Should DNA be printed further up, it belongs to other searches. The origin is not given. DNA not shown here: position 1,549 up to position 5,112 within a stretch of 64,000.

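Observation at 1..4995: Type I R-M system with hsdM-hsdS-hsdR gene order in the immigration-control region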

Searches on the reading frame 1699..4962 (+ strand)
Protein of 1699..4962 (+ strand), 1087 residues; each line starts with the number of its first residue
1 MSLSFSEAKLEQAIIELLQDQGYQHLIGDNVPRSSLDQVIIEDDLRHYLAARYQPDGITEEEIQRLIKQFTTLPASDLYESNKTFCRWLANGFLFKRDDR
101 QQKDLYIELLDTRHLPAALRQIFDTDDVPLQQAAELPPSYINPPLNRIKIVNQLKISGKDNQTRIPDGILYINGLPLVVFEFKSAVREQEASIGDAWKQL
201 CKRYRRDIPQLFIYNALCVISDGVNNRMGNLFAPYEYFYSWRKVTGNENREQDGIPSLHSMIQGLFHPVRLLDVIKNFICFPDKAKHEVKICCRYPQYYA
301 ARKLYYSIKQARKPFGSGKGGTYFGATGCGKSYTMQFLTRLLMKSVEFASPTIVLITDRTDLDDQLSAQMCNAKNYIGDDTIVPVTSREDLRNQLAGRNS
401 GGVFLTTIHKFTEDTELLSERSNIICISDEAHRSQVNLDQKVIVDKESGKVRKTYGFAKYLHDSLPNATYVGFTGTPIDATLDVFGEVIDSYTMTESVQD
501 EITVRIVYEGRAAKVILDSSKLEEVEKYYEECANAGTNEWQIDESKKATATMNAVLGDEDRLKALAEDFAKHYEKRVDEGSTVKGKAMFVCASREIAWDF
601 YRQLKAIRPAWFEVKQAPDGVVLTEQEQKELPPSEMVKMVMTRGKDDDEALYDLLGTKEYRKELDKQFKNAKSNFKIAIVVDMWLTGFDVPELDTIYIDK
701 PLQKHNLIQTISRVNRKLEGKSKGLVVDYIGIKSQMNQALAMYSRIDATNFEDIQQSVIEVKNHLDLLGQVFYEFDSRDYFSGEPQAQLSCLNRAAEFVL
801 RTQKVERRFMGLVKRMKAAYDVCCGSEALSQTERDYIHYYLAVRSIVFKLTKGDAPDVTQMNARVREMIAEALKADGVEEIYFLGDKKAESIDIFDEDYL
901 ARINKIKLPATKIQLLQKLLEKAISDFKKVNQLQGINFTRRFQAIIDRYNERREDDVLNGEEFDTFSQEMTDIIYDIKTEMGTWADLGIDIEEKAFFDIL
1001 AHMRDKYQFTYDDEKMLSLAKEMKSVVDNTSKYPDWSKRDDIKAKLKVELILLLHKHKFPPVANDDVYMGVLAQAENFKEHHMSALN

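Call 7: search_protein_families(proteins=[window:1699-4962:+], library=ncbifam)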
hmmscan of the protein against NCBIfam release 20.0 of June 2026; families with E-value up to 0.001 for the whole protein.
window:1699-4962:+ (1087 aa): 3 families
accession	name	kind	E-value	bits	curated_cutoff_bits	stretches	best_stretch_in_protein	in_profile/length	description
TIGR00348.1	hsdR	subfamily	1.7e-140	469.7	284.55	1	142-745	102-670/674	HsdR family type I site-specific deoxyribonuclease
TIGR04095.1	dnd_restrict_1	equivalog_domain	1.2e-07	31.1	600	0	321-607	27-304/451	DNA phosphorothioation system restriction enzyme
NF053632.1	heli_RadD_YejH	equivalog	8.6e-07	27.6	720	1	657-736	283-361/573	DNA repair helicase RadD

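Call 16: search_solved_structures(query=window:1699-4962:+, max_evalue=0.001)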
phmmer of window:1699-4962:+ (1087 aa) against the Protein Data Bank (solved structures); distinct sequences matched with E-value up to 0.001: 5.
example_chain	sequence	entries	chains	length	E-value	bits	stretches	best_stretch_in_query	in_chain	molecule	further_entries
4beb_A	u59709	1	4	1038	1.7e-24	89.2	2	144-510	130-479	TYPE I RESTRICTION ENZYME HSDR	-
4bec_A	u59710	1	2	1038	2.9e-24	88.4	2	144-510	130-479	TYPE I RESTRICTION ENZYME HSDR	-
2w00_A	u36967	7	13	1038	3.1e-24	88.3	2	144-510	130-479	HSDR | Type I restriction enzyme R Protein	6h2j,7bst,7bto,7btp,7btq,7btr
4be7_B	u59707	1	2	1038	3.3e-24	88.2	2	144-510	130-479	TYPE I RESTRICTION ENZYME ECOR124II R PROTEIN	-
4xjx_A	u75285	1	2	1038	1.2e-23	86.4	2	144-510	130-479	HsdR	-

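Call 26: find_homologous_proteins(query=window:1699-4962:+, max_evalue=1e-10)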
Query window:1699-4962:+ (1087 aa): 8000 proteins with E <= 1e-10 among 8000 candidates; the best 120 are listed.
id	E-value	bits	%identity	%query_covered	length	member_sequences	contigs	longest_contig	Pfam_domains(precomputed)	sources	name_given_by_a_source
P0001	0.0e+0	2462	99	100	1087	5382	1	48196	PF04313.21,PF11867.14,PF18766.8,PF22679.3,PF04851.22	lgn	-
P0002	0.0e+0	2440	99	100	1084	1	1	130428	PF04313.21,PF11867.14,PF18766.8,PF22679.3,PF04851.22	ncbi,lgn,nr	ncbi:TPA: type I restriction endonuclease subunit R [Escherichia coli]|nr:type I restriction endonuc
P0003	0.0e+0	2437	99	100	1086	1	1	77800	PF04313.21,PF11867.14,PF18766.8,PF22679.3,PF04851.22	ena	-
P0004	0.0e+0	2421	98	100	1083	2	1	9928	PF04313.21,PF11867.14,PF18766.8,PF22679.3,PF04851.22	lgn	-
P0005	0.0e+0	2421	98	100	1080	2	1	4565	PF04313.21,PF11867.14,PF18766.8,PF22679.3,PF04851.22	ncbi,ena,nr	nr:HsdR family type I site-specific deoxyribonuclease [uncultured Escherichia sp.]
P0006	0.0e+0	2416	98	100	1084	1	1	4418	PF04313.21,PF11867.14,PF18766.8,PF22679.3,PF04851.22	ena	-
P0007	0.0e+0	2415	98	100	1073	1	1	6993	PF04313.21,PF11867.14,PF18766.8,PF22679.3,PF04851.22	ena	-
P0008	0.0e+0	2313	95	100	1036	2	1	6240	PF04313.21,PF11867.14,PF18766.8,PF22679.3,PF04851.22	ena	-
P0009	0.0e+0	2307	95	100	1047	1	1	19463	PF04313.21,PF11867.14,PF18766.8,PF22679.3,PF04851.22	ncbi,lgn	ncbi:type I restriction endonuclease subunit R [Escherichia coli]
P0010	0.0e+0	2296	97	95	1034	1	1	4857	PF04313.21,PF11867.14,PF18766.8,PF22679.3,PF04851.22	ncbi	-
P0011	0.0e+0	2293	98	95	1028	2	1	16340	PF04313.21,PF11867.14,PF18766.8,PF22679.3,PF04851.22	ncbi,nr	ncbi:type I restriction endonuclease subunit R, partial [Escherichia coli]|nr:type I restriction end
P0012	0.0e+0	2273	98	94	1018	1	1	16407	PF04313.21,PF11867.14,PF18766.8,PF22679.3,PF04851.22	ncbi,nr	ncbi:type I restriction endonuclease subunit R, partial [Escherichia coli]|nr:type I restriction end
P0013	0.0e+0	2224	89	99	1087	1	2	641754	PF04313.21,PF11867.14,PF18766.8,PF22679.3,PF04851.22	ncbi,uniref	ncbi:type I restriction endonuclease subunit R [Yokenella regensburgei]|uniref:type I restriction en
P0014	0.0e+0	2209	88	100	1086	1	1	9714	PF04313.21,PF11867.14,PF18766.8,PF22679.3,PF04851.22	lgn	-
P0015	0.0e+0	2170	99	89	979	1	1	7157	PF04313.21,PF11867.14,PF18766.8,PF22679.3,PF04851.22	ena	-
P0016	0.0e+0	2124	85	99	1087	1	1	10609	PF04313.21,PF11867.14,PF18766.8,PF22679.3,PF04851.22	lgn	-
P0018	0.0e+0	2107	-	-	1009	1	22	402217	PF04313.21,PF11867.14,PF18766.8,PF22679.3,PF04851.22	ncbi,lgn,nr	ncbi:DUF3387 domain-containing protein [Salmonella enterica subsp. enterica serovar Enteritidis]|nr:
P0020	0.0e+0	2081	83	100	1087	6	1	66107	PF04313.21,PF11867.14,PF18766.8,PF22679.3,PF04851.22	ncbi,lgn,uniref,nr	ncbi:type I restriction endonuclease subunit R [Photorhabdus aegyptia]|uniref:Type I restriction enz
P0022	0.0e+0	2043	81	100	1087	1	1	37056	PF04313.21,PF11867.14,PF18766.8,PF22679.3,PF04851.22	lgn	-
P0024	0.0e+0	2000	79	100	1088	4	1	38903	PF04313.21,PF11867.14,PF18766.8,PF22679.3,PF04851.22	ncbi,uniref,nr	ncbi:type I restriction endonuclease subunit R [Xenorhabdus sp. Vera]|uniref:type I restriction endo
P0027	0.0e+0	1917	77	99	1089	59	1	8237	PF04313.21,PF11867.14,PF18766.8,PF22679.3,PF04851.22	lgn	-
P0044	0.0e+0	1845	74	99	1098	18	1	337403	PF04313.21,PF11867.14,PF18766.8,PF22679.3,PF04851.22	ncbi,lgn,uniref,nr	ncbi:type I restriction endonuclease subunit R [Vibrio splendidus]|uniref:type I restriction endonuc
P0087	0.0e+0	1803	72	100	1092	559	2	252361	PF04313.21,PF11867.14,PF18766.8,PF22679.3,PF04851.22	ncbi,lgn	ncbi:TPA: type I restriction endonuclease subunit R [Proteus mirabilis]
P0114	0.0e+0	1779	71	100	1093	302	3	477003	PF04313.21,PF11867.14,PF18766.8,PF22679.3,PF04851.22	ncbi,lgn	ncbi:TPA: type I restriction endonuclease subunit R [Enterobacter asburiae]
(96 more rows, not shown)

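Call 37: find_encoding_contigs(protein=P0018, flank=7000, max_places=2)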
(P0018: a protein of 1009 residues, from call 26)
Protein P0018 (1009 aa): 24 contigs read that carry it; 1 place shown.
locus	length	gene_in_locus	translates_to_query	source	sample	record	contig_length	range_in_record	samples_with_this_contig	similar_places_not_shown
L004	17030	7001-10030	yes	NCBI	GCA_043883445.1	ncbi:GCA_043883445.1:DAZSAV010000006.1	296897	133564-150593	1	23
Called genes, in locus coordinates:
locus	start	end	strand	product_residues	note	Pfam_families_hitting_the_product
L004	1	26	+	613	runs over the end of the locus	PF08378:NERD, PF04851:ResIII (faint), PF00580:UvrD-helicase (weak), PF09848:SLFN-g3_helicase (weak), PF13245:AAA_19, PF01443:Viral_helicase1 (faint), PF13361:UvrD_C (weak)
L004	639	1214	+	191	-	PF01420:Methylase_S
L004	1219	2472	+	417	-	PF02384:N6_Mtase, PF07669:Eco57I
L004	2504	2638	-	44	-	-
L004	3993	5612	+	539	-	PF12161:HsdM_N, PF02384:N6_Mtase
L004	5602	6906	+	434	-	PF01420:Methylase_S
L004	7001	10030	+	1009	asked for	PF04313:HSDR_N, PF04851:ResIII, PF18766:SWI2_SNF2, PF22679:T1R_D3-like, PF11867:T1RH-like_C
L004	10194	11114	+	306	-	PF18899:DUF5655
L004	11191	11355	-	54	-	PF06568:YjiS-like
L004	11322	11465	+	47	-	-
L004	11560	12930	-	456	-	PF00171:Aldedh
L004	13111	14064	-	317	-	PF04754:Transposase_31, PF27070:HTH_Rpn_C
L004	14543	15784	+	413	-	PF00083:Sugar_tr, PF07690:MFS_1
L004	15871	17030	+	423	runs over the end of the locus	PF04286:DUF445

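Call 40: find_encoding_contigs(protein=P0013, flank=5000, max_places=1)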
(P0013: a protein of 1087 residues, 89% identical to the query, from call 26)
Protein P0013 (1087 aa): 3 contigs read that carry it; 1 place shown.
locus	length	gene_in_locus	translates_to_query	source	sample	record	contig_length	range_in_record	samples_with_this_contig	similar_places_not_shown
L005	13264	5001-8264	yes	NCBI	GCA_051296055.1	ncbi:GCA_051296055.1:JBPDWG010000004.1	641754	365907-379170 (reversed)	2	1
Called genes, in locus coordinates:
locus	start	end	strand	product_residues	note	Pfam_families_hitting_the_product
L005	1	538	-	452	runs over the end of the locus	PF13449:Phytase-like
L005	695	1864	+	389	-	PF04471:Mrr_cat, PF22722:NA-iREase1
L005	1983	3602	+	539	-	PF12161:HsdM_N, PF02384:N6_Mtase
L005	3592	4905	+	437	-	PF01420:Methylase_S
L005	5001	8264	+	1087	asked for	PF04313:HSDR_N, PF04851:ResIII, PF18766:SWI2_SNF2, PF22679:T1R_D3-like, PF11867:T1RH-like_C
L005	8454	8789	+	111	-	PF08845:SymE_toxin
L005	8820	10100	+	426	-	PF04286:DUF445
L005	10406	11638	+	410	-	PF00083:Sugar_tr, PF07690:MFS_1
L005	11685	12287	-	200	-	PF02572:CobA_CobO_BtuR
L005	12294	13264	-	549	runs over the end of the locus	PF05681:Fumerase, PF05683:Fumerase_C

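Call 41: find_encoding_contigs(protein=P0020, flank=5000, max_places=1)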
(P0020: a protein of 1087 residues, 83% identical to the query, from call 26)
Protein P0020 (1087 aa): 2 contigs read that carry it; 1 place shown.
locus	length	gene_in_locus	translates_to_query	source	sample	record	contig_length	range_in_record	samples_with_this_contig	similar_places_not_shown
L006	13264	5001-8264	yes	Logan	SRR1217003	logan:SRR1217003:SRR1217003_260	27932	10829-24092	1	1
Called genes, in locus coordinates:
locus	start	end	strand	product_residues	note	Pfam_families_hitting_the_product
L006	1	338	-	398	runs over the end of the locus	PF00083:Sugar_tr (weak), PF07690:MFS_1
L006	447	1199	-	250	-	PF01925:TauE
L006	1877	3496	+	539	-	PF12161:HsdM_N, PF02384:N6_Mtase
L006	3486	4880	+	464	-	PF01420:Methylase_S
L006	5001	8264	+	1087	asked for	PF04313:HSDR_N, PF04851:ResIII, PF18766:SWI2_SNF2, PF22679:T1R_D3-like, PF11867:T1RH-like_C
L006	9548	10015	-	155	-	-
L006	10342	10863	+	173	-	PF04542:Sigma70_r2, PF08281:Sigma70_r4_2, PF04545:Sigma70_r4 (weak)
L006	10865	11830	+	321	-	PF16220:DUF4880, PF04773:FecR, PF16344:FecR_C (faint)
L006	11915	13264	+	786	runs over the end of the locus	PF07660:STN, PF07715:Plug, PF00593:TonB_dep_Rec_b-barrel, PF14905:OMP_b-brl_3 (weak)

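Call 42: find_encoding_contigs(protein=P0044, flank=5000, max_places=1)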
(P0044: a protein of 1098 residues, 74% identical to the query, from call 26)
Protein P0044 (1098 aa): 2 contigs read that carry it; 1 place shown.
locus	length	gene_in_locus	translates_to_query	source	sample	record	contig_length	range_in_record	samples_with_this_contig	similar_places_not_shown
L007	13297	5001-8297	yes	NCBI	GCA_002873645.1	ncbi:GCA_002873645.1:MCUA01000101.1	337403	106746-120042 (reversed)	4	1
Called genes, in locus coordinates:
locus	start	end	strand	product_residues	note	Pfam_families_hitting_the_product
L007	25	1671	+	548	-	PF12161:HsdM_N, PF02384:N6_Mtase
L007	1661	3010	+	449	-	PF01420:Methylase_S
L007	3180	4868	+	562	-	PF04434:SWIM (weak)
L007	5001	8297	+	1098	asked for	PF04313:HSDR_N, PF04851:ResIII, PF18766:SWI2_SNF2, PF22679:T1R_D3-like, PF11867:T1RH-like_C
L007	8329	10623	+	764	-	PF00004:AAA (faint), PF28530:DUF8426, PF07728:AAA_5, PF28529:McrB_lid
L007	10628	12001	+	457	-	PF10117:McrBC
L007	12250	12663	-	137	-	PF13577:SnoaL_4 (weak), PF14534:DUF4440, PF12680:SnoaL_2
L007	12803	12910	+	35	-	-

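Call 43: find_encoding_contigs(protein=P0087, flank=5000, max_places=1)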
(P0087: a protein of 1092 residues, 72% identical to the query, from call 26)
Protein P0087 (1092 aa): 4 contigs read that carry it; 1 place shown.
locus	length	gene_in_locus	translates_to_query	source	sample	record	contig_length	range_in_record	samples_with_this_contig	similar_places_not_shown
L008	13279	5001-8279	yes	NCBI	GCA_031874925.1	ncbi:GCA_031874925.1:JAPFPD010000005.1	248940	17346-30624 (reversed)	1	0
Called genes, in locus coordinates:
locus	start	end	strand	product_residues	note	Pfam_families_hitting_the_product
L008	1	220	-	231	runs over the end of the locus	-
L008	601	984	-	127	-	-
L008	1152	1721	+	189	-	-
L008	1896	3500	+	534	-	PF12161:HsdM_N, PF02384:N6_Mtase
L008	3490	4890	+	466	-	PF01420:Methylase_S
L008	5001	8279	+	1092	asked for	PF04313:HSDR_N, PF04851:ResIII, PF18766:SWI2_SNF2, PF22679:T1R_D3-like, PF11867:T1RH-like_C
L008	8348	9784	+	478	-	PF17854:FtsK_alpha, PF01580:FtsK_SpoIIIE, PF09397:FtsK_gamma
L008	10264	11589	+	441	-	PF12106:Colicin_E5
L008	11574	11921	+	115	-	PF11480:ImmE5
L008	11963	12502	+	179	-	PF25670:Phage_tail_C_2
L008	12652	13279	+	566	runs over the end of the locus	PF06958:Pyocin_S, PF01024:Colicin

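Call 44: find_encoding_contigs(protein=P0114, flank=5000, max_places=1)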
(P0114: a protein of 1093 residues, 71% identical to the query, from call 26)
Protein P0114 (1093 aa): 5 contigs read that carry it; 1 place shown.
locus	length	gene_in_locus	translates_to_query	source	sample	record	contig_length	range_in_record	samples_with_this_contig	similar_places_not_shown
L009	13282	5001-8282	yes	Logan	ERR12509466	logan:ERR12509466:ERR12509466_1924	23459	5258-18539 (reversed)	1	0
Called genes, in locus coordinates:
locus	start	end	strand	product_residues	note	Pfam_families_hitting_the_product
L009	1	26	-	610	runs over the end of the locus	PF01580:FtsK_SpoIIIE (faint), PF01935:DUF87, PF05872:HerA_C (weak)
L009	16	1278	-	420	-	PF13289:SIR2_2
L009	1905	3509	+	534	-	PF12161:HsdM_N, PF02384:N6_Mtase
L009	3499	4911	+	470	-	PF01420:Methylase_S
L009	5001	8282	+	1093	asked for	PF04313:HSDR_N, PF04851:ResIII, PF18766:SWI2_SNF2, PF22679:T1R_D3-like, PF11867:T1RH-like_C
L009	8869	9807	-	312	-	PF00535:Glycos_transf_2, PF10111:Glyco_tranf_2_2 (weak), PF13641:Glyco_tranf_2_3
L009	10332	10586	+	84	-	-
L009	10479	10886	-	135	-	PF25165:DUF7828 (weak), PF11682:Zn_ribbon_11 (faint)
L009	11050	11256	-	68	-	PF05930:Phage_AlpA, PF12728:HTH_17 (weak)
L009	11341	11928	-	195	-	-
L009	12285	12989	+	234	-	-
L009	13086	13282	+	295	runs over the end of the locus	PF03193:RsgA_GTPase (faint), PF00350:Dynamin_N (faint), PF01926:MMR_HSR1, PF04548:AIG1 (weak)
